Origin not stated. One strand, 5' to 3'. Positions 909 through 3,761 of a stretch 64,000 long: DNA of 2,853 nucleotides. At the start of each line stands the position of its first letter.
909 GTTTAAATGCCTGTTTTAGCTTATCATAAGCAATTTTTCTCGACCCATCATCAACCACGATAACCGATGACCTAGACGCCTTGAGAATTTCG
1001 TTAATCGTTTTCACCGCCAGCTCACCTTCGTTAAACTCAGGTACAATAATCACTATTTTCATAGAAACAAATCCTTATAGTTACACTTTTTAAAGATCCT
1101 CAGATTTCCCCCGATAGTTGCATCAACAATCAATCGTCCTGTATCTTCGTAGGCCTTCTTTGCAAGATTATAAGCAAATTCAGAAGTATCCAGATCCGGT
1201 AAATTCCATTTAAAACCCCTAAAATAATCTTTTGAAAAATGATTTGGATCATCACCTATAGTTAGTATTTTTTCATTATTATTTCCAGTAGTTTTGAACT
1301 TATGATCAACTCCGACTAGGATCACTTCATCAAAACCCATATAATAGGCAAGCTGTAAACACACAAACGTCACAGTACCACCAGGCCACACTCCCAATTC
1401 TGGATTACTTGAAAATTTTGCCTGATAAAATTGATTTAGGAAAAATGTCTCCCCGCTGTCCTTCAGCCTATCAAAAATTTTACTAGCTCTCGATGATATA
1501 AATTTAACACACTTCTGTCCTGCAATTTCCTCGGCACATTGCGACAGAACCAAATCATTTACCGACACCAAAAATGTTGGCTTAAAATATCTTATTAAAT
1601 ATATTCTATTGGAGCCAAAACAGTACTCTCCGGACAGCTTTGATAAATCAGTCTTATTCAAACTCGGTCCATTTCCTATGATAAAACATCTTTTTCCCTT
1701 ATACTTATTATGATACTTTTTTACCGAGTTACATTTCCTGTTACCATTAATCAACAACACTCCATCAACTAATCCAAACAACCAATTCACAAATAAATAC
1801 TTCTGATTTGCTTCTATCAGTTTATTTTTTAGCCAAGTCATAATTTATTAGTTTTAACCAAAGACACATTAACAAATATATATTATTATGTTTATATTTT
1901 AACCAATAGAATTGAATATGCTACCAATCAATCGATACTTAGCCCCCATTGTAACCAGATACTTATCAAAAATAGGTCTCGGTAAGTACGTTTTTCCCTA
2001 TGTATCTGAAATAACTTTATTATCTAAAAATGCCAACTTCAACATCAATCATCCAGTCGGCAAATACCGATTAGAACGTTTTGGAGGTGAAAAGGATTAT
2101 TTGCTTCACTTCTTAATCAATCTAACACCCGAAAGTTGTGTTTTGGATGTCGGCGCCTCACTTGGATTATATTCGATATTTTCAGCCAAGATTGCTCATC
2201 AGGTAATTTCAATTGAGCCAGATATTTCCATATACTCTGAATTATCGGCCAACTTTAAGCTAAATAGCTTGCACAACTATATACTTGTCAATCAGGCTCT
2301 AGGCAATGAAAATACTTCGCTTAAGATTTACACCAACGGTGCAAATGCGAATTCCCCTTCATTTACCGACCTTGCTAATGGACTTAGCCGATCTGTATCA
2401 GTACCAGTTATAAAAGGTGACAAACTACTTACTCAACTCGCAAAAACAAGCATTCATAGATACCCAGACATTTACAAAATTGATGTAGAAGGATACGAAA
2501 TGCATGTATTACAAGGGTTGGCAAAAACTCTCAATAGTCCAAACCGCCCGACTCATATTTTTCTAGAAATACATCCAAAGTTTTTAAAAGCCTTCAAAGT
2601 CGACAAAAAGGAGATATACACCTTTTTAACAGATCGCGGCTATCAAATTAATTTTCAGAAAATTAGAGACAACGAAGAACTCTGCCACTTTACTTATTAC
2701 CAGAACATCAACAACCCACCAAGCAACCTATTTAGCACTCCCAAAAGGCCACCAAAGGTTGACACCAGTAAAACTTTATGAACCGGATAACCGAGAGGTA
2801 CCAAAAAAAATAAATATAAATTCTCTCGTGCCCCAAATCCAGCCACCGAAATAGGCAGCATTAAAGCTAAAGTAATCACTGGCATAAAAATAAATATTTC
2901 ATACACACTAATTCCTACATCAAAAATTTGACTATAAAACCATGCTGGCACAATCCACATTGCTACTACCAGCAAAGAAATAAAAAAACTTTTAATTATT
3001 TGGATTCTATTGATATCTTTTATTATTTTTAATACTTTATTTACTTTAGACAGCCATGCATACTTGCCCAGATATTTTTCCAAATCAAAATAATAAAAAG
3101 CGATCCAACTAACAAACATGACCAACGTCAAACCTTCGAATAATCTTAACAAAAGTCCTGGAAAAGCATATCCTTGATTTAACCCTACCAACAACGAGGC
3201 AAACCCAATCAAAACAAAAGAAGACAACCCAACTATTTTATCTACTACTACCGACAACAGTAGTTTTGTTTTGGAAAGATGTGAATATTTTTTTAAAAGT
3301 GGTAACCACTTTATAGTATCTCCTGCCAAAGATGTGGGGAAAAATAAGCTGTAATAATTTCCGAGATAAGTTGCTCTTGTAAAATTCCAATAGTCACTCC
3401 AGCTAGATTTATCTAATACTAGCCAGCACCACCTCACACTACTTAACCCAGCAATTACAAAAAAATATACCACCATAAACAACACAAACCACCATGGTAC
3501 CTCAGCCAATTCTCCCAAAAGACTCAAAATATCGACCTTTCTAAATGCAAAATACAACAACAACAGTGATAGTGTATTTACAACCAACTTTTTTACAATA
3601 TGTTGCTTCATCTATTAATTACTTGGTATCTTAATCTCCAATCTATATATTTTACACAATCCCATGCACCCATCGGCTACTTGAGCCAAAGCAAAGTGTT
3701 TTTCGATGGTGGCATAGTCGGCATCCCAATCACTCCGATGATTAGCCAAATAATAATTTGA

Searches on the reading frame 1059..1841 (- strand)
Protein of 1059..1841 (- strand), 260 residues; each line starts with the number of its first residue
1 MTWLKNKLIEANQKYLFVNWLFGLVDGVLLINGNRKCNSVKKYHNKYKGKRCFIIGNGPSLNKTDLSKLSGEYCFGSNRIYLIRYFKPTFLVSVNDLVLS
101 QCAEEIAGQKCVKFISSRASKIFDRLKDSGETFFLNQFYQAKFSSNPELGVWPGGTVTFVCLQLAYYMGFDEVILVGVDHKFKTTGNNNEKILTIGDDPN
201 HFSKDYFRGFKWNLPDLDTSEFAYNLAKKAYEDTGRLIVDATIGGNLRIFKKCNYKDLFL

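Call 58: search_protein_families(library=pfam, proteins=[window:1059-1841:-], max_evalue=0.001)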
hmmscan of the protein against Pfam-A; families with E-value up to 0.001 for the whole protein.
window:1059-1841:- (260 aa): 1 family
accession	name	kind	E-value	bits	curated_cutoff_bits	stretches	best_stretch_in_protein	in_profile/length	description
PF01973.23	MptE-like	-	7.3e-15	55.6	34.6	1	34-183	10-169/171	6-hydroxymethylpterin diphosphokinase MptE-like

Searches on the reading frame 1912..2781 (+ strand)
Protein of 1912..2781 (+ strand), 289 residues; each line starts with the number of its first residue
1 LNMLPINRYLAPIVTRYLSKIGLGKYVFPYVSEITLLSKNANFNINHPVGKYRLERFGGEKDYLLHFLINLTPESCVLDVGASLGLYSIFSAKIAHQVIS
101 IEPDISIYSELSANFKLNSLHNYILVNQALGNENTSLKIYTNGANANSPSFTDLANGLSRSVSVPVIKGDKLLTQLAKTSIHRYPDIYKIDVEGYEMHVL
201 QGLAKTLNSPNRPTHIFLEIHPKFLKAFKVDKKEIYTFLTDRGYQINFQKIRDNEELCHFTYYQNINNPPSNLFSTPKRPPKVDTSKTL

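Call 58: search_protein_families(library=pfam, proteins=[window:1912-2781:+], max_evalue=0.001)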
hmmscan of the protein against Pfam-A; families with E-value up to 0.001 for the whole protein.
window:1912-2781:+ (289 aa): 1 family
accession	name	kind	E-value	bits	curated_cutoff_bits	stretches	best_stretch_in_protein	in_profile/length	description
PF05050.19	Methyltransf_21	-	2.3e-15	57.6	22.7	1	79-246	1-173/173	Methyltransferase FkbM domain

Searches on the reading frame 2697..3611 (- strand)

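Call 58: search_protein_families(library=pfam, proteins=[window:2697-3611:-], max_evalue=0.001)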
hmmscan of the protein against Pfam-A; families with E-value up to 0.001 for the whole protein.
window:2697-3611:- (304 aa): 1 family
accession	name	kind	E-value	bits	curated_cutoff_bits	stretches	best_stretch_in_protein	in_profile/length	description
PF03706.18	LPG_synthase_TM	-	2e-30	106.7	33.4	1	14-285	7-288/302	Lysylphosphatidylglycerol synthase TM region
